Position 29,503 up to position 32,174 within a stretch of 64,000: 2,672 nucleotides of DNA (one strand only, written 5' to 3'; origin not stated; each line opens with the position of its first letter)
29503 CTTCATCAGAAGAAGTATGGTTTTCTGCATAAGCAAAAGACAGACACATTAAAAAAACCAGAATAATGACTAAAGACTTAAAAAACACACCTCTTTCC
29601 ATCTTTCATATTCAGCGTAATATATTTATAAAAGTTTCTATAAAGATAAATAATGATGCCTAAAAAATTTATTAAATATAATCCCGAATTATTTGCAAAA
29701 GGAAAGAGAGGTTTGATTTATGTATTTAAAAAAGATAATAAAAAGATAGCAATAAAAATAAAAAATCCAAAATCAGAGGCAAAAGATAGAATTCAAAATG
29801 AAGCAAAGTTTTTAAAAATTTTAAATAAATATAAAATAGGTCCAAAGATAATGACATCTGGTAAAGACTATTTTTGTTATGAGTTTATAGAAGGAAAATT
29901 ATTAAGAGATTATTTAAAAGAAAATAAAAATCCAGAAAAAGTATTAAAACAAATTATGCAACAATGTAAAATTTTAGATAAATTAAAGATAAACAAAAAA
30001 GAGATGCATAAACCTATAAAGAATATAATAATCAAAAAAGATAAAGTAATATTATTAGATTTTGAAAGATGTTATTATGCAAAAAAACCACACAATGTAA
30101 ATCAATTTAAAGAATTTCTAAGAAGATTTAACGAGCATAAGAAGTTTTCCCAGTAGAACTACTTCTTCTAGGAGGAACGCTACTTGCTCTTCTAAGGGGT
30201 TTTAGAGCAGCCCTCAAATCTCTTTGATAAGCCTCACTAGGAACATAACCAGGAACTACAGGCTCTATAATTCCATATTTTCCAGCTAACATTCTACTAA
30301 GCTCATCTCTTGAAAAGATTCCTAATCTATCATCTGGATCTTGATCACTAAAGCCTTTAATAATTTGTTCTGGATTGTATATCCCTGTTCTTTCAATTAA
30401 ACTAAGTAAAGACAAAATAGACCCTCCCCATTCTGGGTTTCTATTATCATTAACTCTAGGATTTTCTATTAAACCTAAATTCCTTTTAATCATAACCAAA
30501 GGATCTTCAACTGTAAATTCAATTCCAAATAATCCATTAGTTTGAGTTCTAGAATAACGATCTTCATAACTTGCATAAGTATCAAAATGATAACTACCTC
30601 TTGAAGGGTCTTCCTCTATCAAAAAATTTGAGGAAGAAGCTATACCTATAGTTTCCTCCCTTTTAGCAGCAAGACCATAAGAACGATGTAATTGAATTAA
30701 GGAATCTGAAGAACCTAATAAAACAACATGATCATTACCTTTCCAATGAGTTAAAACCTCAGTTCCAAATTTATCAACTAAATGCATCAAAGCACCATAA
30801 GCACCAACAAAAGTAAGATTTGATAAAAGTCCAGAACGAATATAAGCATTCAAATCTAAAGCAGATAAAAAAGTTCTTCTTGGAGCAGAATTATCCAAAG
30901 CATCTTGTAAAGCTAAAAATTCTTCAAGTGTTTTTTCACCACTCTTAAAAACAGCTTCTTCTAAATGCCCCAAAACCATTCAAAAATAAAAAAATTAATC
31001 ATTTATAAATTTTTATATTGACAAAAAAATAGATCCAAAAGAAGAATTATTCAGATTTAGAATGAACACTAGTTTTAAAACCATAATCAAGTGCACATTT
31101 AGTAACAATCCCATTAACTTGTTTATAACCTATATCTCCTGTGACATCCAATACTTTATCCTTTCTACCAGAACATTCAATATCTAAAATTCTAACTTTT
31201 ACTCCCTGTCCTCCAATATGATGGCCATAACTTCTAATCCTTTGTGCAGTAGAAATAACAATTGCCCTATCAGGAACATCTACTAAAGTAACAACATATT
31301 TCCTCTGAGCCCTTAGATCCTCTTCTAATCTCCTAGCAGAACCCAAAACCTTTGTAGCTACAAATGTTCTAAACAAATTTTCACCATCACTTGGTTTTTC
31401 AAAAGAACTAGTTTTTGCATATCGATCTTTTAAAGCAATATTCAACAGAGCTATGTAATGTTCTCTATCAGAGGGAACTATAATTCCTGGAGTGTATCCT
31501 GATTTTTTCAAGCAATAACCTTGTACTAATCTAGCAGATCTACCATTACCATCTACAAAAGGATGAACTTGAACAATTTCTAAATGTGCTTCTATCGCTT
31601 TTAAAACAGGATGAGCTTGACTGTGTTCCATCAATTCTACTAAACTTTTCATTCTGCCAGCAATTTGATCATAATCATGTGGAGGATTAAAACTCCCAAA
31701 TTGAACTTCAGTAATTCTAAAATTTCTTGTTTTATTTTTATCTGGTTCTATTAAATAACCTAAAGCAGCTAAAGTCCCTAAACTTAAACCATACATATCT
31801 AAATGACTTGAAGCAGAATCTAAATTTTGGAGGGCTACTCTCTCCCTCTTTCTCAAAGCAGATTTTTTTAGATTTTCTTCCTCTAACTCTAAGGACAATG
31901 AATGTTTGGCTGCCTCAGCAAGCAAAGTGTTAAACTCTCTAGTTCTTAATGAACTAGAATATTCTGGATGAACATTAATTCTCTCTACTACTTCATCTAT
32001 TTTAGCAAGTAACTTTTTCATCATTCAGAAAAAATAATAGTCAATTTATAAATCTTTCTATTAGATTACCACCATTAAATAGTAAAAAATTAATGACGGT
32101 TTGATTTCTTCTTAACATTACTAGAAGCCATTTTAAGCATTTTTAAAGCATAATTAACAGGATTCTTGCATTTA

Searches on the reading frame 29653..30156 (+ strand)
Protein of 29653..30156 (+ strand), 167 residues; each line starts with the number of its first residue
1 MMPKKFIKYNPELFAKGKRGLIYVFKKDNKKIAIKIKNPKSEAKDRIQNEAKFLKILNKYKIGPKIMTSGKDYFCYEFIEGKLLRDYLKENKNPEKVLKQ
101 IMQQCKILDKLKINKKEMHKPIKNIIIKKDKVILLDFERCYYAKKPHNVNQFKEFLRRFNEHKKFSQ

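Call 30: search_protein_families(library=pfam, proteins=[window:29653-30156:+], max_evalue=0.01)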
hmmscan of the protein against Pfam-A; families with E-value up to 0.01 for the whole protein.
window:29653-30156:+ (167 aa): 3 families
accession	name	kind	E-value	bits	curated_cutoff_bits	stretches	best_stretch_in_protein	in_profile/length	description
PF01633.27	Choline_kinase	-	2.2e-05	24.4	29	1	26-152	20-144/300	Choline/ethanolamine kinase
PF07714.23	PK_Tyr_Ser-Thr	-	0.0013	18.6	23.1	1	25-133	24-141/258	Protein tyrosine and serine/threonine kinase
PF01636.29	APH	-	0.0017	18.6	23.2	0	17-101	8-96/239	Phosphotransferase enzyme family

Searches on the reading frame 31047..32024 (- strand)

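Call 30: search_protein_families(library=pfam, proteins=[window:31047-32024:-], max_evalue=0.01)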
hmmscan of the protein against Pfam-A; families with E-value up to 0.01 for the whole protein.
window:31047-32024:- (325 aa): 1 family
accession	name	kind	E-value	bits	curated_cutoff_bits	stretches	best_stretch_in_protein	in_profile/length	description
PF02661.23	Fic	-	1.4e-12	48.8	24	1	108-170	30-91/93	Fic/DOC family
